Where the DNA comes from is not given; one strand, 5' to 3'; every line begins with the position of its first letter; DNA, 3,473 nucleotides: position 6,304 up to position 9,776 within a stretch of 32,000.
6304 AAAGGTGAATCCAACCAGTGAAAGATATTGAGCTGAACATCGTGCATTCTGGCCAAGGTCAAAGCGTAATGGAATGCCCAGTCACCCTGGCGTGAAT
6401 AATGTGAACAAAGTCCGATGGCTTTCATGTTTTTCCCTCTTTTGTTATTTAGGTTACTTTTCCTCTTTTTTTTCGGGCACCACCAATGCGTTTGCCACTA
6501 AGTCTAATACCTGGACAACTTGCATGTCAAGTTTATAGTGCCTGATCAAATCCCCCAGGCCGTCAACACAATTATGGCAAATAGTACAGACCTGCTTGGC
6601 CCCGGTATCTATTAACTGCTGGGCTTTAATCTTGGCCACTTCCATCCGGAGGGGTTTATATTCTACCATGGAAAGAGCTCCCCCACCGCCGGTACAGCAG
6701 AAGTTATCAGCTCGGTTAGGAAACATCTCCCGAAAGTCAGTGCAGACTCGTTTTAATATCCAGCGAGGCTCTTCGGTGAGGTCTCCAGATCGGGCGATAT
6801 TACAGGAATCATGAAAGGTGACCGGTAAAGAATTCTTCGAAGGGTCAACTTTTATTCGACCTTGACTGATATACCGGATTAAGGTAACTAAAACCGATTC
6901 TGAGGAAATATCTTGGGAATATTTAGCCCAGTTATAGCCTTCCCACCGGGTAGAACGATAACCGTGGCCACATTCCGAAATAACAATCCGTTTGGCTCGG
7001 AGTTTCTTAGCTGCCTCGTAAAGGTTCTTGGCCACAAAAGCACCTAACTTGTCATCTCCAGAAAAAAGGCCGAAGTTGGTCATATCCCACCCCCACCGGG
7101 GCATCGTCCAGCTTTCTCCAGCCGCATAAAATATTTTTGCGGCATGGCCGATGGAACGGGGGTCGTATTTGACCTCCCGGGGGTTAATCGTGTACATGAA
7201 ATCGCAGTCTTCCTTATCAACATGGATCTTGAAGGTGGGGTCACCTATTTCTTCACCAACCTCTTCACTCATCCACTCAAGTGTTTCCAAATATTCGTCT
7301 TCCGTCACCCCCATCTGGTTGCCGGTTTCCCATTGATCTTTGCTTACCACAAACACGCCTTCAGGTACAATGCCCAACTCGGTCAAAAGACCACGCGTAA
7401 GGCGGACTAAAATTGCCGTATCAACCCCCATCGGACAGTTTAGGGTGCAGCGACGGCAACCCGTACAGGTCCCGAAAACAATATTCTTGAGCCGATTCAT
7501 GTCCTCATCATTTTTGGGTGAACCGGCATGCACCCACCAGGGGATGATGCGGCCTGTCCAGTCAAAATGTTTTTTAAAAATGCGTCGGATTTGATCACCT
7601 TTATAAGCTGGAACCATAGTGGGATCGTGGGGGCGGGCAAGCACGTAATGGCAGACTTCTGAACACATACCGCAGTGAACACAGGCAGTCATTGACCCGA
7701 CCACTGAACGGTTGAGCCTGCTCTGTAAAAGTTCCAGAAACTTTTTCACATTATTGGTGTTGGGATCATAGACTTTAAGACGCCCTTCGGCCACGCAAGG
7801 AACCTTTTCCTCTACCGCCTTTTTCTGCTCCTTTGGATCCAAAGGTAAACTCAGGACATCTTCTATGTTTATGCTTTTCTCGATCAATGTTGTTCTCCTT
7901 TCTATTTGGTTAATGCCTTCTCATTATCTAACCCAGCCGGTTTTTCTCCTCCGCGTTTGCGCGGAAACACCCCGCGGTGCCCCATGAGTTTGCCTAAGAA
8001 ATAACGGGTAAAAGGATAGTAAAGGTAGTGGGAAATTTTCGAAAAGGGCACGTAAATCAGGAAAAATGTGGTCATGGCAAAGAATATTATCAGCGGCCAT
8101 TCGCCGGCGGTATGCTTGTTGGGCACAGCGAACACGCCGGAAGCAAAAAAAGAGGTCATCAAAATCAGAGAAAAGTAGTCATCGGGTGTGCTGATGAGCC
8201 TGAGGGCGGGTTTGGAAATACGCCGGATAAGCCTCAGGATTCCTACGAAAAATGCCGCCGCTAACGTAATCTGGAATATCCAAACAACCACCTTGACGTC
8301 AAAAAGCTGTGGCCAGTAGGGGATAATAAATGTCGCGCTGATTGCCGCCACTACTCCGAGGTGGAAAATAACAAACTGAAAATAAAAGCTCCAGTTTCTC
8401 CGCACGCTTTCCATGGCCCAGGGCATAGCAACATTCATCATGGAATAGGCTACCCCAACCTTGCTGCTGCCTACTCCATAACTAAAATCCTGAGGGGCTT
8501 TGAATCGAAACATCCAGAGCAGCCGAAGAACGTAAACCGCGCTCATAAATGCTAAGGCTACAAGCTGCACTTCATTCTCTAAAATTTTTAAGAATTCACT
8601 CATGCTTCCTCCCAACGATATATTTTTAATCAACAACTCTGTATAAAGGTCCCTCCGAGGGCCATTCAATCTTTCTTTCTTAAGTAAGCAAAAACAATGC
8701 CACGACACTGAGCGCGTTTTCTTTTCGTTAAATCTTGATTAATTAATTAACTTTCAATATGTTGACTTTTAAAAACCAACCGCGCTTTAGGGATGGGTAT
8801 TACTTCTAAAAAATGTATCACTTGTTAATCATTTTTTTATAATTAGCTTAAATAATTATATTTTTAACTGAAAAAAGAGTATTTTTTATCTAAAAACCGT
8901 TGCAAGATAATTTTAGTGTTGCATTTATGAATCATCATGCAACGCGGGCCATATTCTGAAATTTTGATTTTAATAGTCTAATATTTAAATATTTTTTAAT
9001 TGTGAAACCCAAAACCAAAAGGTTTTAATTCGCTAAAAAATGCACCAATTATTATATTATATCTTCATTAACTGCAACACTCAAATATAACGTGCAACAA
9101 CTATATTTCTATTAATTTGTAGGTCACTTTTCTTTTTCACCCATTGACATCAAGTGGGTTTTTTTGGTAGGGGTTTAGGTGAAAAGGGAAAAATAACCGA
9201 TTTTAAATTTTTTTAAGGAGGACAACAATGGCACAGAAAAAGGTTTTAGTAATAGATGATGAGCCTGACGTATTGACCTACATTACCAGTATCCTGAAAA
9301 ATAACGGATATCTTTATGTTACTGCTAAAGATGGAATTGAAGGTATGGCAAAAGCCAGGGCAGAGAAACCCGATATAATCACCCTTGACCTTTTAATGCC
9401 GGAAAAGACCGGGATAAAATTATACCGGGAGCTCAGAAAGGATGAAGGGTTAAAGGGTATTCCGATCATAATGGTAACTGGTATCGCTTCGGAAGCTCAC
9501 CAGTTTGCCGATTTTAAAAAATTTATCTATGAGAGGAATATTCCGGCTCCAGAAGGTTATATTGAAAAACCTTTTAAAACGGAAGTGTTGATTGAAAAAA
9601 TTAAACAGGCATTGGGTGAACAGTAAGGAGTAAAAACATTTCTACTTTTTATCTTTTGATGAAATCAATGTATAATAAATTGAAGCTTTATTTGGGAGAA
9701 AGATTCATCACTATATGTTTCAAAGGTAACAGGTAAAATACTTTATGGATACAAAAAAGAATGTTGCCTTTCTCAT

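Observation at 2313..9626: Candidate self-contained redox-sensing system: a sigma-54-driven DsrMK-like operon carrying its own kinase and receiver, next to a receiver-less Cys-PAS activator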

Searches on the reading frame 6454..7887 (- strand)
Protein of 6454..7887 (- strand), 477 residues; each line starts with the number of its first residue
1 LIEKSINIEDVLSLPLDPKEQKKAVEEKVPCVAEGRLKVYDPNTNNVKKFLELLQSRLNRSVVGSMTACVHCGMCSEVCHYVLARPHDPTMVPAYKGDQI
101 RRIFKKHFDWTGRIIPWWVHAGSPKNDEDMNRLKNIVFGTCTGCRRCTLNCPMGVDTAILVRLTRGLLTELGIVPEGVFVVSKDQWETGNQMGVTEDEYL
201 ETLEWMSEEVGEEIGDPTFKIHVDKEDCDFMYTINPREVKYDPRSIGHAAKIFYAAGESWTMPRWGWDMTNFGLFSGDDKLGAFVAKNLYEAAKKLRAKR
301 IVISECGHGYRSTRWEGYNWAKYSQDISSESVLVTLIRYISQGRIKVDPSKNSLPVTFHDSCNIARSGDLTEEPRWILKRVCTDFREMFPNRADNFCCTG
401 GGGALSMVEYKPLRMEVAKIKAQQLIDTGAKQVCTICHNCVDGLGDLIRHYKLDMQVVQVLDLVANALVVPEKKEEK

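Call 3: search_protein_families(library=pfam, proteins=[window:6454-7887:-], max_evalue=0.01)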
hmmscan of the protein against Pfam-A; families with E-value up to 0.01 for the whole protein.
window:6454-7887:- (477 aa): 10 families
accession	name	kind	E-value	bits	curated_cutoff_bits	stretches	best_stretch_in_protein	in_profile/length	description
PF13183.11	Fer4_8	-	4e-10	40.5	27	1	66-155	2-68/68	4Fe-4S dicluster domain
PF02754.22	CCG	-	7.3e-09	36.1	20.6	1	356-440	1-80/85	Cysteine-rich domain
PF13187.11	Fer4_9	-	1.8e-08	34.7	27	1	141-158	2-19/52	4Fe-4S dicluster domain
PF13237.11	Fer4_10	-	1.3e-07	31.9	25.5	1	138-159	6-22/53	4Fe-4S dicluster domain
PF13534.11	Fer4_17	-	1.4e-06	29.1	22.2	1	68-156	1-61/61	4Fe-4S dicluster domain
PF12838.12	Fer4_7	-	0.00036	21.4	27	1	69-155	2-52/52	4Fe-4S dicluster domain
PF12837.12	Fer4_6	-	0.004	17.5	25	0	140-155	8-23/24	4Fe-4S binding domain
PF14697.11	Fer4_21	-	0.0051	17.4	35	0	135-153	35-53/59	4Fe-4S dicluster domain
PF13746.11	Fer4_18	-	0.0086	16.7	27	0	134-157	54-77/114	4Fe-4S dicluster domain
PF12797.12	Fer4_2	-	0.0091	16.4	24.5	1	138-152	7-21/22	4Fe-4S binding domain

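Call 4: search_protein_families(library=ncbifam, proteins=[window:6454-7887:-], max_evalue=0.01)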
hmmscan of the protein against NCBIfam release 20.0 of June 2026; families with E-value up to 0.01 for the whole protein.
window:6454-7887:- (477 aa): 15 families
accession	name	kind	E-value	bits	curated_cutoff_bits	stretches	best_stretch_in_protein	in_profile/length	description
NF045711.1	sulf_resp_HmcF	equivalog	2.5e-95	319.9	750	1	48-473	41-454/457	sulfate respiration complex iron-sulfur protein HmcF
NF045724.1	ferredox_TmcB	equivalog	4e-92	309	735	1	64-466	38-426/430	electron transfer complex ferredoxin TmcB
NF045796.1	DsrK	equivalog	4.2e-74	249.8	400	1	48-474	29-441/453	sulfate reduction electron transfer complex DsrMKJOP subunit DsrK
NF004898.0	PRK06259.1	equivalog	5e-18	65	385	1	348-467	371-487/488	fumarate reductase (CoM/CoB) subunit TfrB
NF045670.1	quin_L_LdhH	equivalog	8.6e-18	64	800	1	308-464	553-705/706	L-lactate dehydrogenase (quinone) large subunit LdhH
NF045663.1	diclust_near_Sec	equivalog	1.7e-07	29.7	530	1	339-444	518-618/759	pyridine nucleotide-disulfide oxidoreductase/dicluster-binding protein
NF008434.0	PRK11274.1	equivalog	5.2e-05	22.3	333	0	140-168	74-102/409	glycolate oxidase subunit GlcF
NF004616.0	PRK05950.1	subfamily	0.00013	21.2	228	0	48-85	128-165/238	succinate dehydrogenase iron-sulfur subunit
NF005746.0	PRK07570.1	subfamily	0.00036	19.9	243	0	131-168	204-241/250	succinate dehydrogenase/fumarate reductase iron-sulfur subunit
NF008369.0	PRK11168.1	equivalog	0.00049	19.1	278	0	139-166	58-85/401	anaerobic glycerol-3-phosphate dehydrogenase subunit C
NF004545.0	PRK05888.3-1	equivalog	0.00085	19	229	1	57-153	56-120/154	NADH-quinone oxidoreductase subunit NuoI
TIGR01971.1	NuoI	subfamily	0.0039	16.8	113.05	0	65-79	79-93/121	NADH-quinone oxidoreductase, chain I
TIGR03290.1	CoB_CoM_SS_C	equivalog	0.0043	17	160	0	140-190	47-97/144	CoB--CoM heterodisulfide reductase subunit C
NF009226.0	PRK12576.1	equivalog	0.0045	16.4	344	0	140-166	209-235/317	succinate dehydrogenase/fumarate reductase iron-sulfur subunit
TIGR04105.1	FeFe_hydrog_B1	subfamily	0.0077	15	450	0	67-81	142-156/462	monomeric [FeFe] hydrogenase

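Call 10: find_homologous_proteins(query=window:6454-7887:-, max_evalue=1e-20)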
Query window:6454-7887:- (477 aa): 3584 proteins with E <= 1e-20 among 8000 candidates; the best 120 are listed.
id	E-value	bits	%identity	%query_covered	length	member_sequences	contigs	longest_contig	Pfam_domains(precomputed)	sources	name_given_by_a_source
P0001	0.0e+0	1080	94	100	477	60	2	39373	PF02754.22,PF13237.12,PF13183.12,PF13187.12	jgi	-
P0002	1.2e-288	976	85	99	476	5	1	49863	PF02754.22,PF13237.12,PF13183.12,PF13187.12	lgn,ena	-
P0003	1.7e-281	952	80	100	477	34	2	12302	PF13534.12,PF02754.22,PF13237.12,PF13183.12,PF13187.12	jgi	-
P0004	9.2e-278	940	79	100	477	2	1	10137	PF13534.12,PF02754.22,PF13237.12,PF13183.12,PF13187.12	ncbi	-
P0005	1.7e-277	939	80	100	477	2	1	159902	PF13534.12,PF02754.22,PF13183.12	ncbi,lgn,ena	ncbi:MAG: (Fe-S)-binding protein [Syntrophales bacterium]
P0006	5.7e-277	937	79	100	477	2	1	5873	PF13534.12,PF02754.22,PF13237.12,PF13183.12,PF13187.12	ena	-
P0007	4.1e-276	934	81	99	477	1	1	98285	PF13534.12,PF02754.22,PF13237.12,PF13183.12,PF13187.12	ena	-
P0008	1.1e-275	933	80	98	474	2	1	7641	PF12838.13,PF13534.12,PF02754.22,PF13237.12,PF13183.12,PF13187.12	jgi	jgi:Fe-S oxidoreductase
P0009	1.8e-275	932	79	99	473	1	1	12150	PF13534.12,PF02754.22,PF13237.12,PF13183.12,PF13187.12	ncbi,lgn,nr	ncbi:MAG: (Fe-S)-binding protein [Deltaproteobacteria bacterium]|nr:(Fe-S)-binding protein [Deltapro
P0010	2.7e-275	932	79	100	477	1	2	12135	PF12838.13,PF13534.12,PF02754.22,PF13237.12,PF13183.12,PF13187.12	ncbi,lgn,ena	ncbi:MAG: (Fe-S)-binding protein [Desulfobacteria bacterium]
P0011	2.7e-275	932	80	99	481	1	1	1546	PF13534.12,PF02754.22,PF13237.12,PF13183.12,PF13187.12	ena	-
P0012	3.8e-275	931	78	100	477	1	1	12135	PF12838.13,PF13534.12,PF02754.22,PF13237.12,PF13183.12,PF13187.12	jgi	-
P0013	6.7e-275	930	80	99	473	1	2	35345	PF13534.12,PF02754.22,PF13237.12,PF13183.12,PF13187.12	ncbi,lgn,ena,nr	ncbi:MAG TPA: (Fe-S)-binding protein [Syntrophales bacterium]|nr:(Fe-S)-binding protein [Syntrophale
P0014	1.0e-274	930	78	100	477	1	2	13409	PF12838.13,PF13534.12,PF02754.22,PF13237.12,PF13183.12,PF13187.12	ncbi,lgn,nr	ncbi:MAG: (Fe-S)-binding protein [Deltaproteobacteria bacterium]|nr:MAG: (Fe-S)-binding protein [Del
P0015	1.3e-274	929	80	99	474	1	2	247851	PF13534.12,PF02754.22,PF13237.12,PF13183.12,PF13187.12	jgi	-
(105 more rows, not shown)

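Call 12: find_related_loci(query=A1, collection=genome_contigs, flank=10000)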
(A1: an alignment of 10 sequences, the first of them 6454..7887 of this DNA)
Query A1 (477 aa) in genome_contigs; peptide patterns used: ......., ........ (x = any residue, [..] = any of these).
245 stretches matched a pattern; 236 encode a relative of the query (tblastn E <= 1e-3); the best 80 are kept; 80 distinct loci.
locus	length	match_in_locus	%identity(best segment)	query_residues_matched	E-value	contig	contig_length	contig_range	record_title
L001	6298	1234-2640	92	3-471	0e+0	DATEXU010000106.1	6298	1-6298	MAG TPA_asm: Thermodesulfobacteriota bacterium isolate SMAG_U8427 k141_294062, whole genome shotgun sequence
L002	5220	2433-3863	79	1-477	0e+0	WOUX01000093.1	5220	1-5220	MAG: bacterium isolate X2_MetaBAT.32 scaffold_2609, whole genome shotgun sequence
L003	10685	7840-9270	79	1-477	0e+0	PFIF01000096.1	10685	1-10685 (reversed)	MAG: Deltaproteobacteria bacterium CG_4_8_14_3_um_filter_43_13 CG_4_8_14_3_um_filter_scaffold_2861_c, whole genome shotg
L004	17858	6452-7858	80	3-471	0e+0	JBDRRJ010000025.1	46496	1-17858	MAG: Pseudomonadota bacterium isolate MEGAHIT-group-2.91 k141_1190856, whole genome shotgun sequence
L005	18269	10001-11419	80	1-473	0e+0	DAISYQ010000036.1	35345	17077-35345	MAG TPA_asm: Syntrophales bacterium isolate CTOTU18710 NODE_928_length_35345_cov_7.947237, whole genome shotgun sequence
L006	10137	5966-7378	79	1-471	0e+0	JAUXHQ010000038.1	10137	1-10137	MAG: Deltaproteobacteria bacterium isolate CSMAG_2959 CSMAG_2959_k119_1667869_length_10137_cov_7.0000, whole genome shot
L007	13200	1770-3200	78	1-477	0e+0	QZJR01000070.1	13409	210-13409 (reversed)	MAG: Deltaproteobacteria bacterium isolate SURF_34 Ga0104751_1006506, whole genome shotgun sequence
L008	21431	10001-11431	78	1-477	0e+0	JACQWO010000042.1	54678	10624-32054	MAG: Desulfobacterales bacterium isolate NC_groundwater_1491_Pr4_B-0.1um_43_5 SR1-18-B1_scaffold_265441, whole genome sh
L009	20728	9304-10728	80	3-477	0e+0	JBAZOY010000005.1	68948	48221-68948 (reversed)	MAG: Syntrophales bacterium isolate SO_2017_SWC_17 scaffold_418_c1_LP-4_2017, whole genome shotgun sequence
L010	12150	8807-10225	79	1-473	0e+0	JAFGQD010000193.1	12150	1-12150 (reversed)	MAG: Deltaproteobacteria bacterium isolate Zod_Metabat.729 k87_12331266, whole genome shotgun sequence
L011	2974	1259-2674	76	3-474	0e+0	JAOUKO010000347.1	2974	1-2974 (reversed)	MAG: Candidatus Aminicenantes bacterium isolate 8_1_Jan_SF_Bin49 8_1_Jan_SF_Bin49_scaffold_27937_c1, whole genome shotgu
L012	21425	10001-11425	75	1-475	0e+0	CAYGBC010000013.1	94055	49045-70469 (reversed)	MAG TPA_asm: uncultured Eubacteriales bacterium isolate ERP108616_co1_418 genome assembly, contig: k119_1118259, whole g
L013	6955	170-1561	75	11-474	0e+0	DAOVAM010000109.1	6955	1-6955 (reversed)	MAG TPA_asm: Candidatus Aminicenantes bacterium isolate CSMAG_979 CSMAG_979_k141_5347911_length_6955_cov_7.0000, whole g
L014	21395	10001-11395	74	6-470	0e+0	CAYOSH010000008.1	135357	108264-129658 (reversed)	MAG TPA_asm: uncultured Eubacteriales bacterium isolate SRP185410_co2_348 genome assembly, contig: NODE_60_length_135357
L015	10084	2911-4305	74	6-470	0e+0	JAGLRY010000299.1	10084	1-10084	MAG: Candidatus Aminicenantes bacterium isolate RS_9_36 ROV157_9.bin.36.fa_299, whole genome shotgun sequence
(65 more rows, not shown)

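Call 17: search_solved_structures(query=window:6454-7887:-, max_evalue=0.001)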
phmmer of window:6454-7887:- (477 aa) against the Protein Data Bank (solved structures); distinct sequences matched with E-value up to 0.001: 1.
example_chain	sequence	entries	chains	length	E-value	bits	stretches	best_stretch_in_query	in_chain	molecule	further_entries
9ojn_A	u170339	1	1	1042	4.2e-12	48.7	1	137-468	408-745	Iron-sulfur-binding reductase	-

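Call 50: search_protein_families(library=ncbifam, proteins=[L005:4278-5219:-], max_evalue=0.00001)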
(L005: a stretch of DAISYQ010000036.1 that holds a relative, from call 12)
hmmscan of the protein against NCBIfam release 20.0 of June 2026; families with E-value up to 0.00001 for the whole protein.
L005:4278-5219:- (313 aa): 1 family
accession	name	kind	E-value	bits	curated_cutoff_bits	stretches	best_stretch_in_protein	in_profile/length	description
NF038037.1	cytob_DsrM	equivalog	8.1e-11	41.6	300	1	15-252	24-267/320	sulfate reduction electron transfer complex DsrMKJOP subunit DsrM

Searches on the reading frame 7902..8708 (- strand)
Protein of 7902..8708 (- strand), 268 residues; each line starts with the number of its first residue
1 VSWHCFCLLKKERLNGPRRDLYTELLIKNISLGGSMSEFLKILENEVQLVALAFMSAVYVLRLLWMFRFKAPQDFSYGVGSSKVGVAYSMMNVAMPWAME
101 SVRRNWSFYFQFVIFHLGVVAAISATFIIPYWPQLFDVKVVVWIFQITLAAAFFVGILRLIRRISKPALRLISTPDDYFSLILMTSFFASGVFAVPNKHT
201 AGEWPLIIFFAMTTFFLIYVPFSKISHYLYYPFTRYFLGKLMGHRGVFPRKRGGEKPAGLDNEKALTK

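Call 3: search_protein_families(library=pfam, proteins=[window:7902-8708:-], max_evalue=0.01)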
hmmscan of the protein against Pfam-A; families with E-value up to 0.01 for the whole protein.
window:7902-8708:- (268 aa): 0 families

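Call 4: search_protein_families(library=ncbifam, proteins=[window:7902-8708:-], max_evalue=0.01)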
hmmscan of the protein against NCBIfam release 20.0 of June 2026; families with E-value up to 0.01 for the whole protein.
window:7902-8708:- (268 aa): 3 families
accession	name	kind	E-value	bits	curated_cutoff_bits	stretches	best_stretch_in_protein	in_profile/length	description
NF045716.1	sulf_resp_HmcE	equivalog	8.2e-14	51.8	275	1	47-256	16-219/226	sulfate respiration complex protein HmcE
NF045723.1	memb_anch_TmcC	equivalog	1.4e-11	44.3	240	1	54-240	18-207/218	TmcC family electron transfer complex membrane anchor subunit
NF038037.1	cytob_DsrM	equivalog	0.00088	18.5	300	1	141-193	162-211/320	sulfate reduction electron transfer complex DsrMKJOP subunit DsrM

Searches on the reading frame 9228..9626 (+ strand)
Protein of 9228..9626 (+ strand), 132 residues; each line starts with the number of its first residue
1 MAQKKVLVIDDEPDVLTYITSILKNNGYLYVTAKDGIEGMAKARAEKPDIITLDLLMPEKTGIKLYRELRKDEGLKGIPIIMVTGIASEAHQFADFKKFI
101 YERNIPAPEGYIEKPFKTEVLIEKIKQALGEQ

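Call 3: search_protein_families(library=pfam, proteins=[window:9228-9626:+], max_evalue=0.01)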
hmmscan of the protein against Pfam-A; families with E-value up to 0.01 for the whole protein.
window:9228-9626:+ (132 aa): 1 family
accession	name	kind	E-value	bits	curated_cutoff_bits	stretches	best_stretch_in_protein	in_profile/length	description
PF00072.30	Response_reg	-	1.7e-20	73.7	30.2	1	6-126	1-111/111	Response regulator receiver domain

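Call 4: search_protein_families(library=ncbifam, proteins=[window:9228-9626:+], max_evalue=0.01)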
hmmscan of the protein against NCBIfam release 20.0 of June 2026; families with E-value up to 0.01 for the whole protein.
window:9228-9626:+ (132 aa): 89 families (the best 25 are shown)
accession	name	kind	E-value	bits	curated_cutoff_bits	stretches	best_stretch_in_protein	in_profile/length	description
NF045717.1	DVU0259_DivK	exception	1.5e-29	102.5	160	1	3-130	2-117/117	DVU0259 family response regulator domain-containing protein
TIGR02154.1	PhoB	equivalog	4.6e-20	71.9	296.2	1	3-128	2-119/226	phosphate regulon transcriptional regulator PhoB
NF040534.1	resp_reg_YycF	equivalog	4e-18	65.5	340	1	4-129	1-115/231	response regulator YycF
NF040689.1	MtrAB_MtrA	equivalog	9.5e-18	64.3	300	1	6-129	1-113/219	MtrAB system response regulator MtrA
NF045944.1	ResRegRpaBCyano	equivalog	7.7e-16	58.2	330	1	7-127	1-110/229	response regulator transcription factor RpaB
NF007135.0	PRK09581.1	equivalog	5.4e-15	55.1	474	1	5-92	4-91/457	PleD family two-component system response regulator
NF053854.1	RespRegPhoBBctds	equivalog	1.5e-14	53.9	270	1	6-129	1-115/225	two-component system response regulator PhoB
NF041733.1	resp_reg_CseB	equivalog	3.9e-14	52.6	350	1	5-129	2-115/228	two-component system response regulator CseB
NF051870.1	NAssimRespRegNtrX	equivalog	5.5e-14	51.9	600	1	4-129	2-119/452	nitrogen assimilation response regulator NtrX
NF047793.1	ResRegPgtA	equivalog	2.8e-13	49.5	650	1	3-131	5-123/414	two-component system response regulator PgtA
NF007005.1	PRK09468.1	equivalog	5.5e-13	48.9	331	1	3-129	3-119/237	osmolarity response regulator transcription factor OmpR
NF047465.1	hybrid_HK_LvrA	exception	7.2e-13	47.4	1200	1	3-126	467-581/819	hybrid histidine kinase/response regulator LvrA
NF007982.1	PRK10710.1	equivalog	8.8e-13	48.4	380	1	3-127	7-120/235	envelope stress response regulator BaeR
NF007901.0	PRK10610.1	equivalog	1e-12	48.3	189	1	4-127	6-122/129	chemotaxis response regulator CheY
NF011695.0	PRK15115.1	equivalog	2.7e-12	46.2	763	1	4-128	7-121/445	two-component system response regulator GlrR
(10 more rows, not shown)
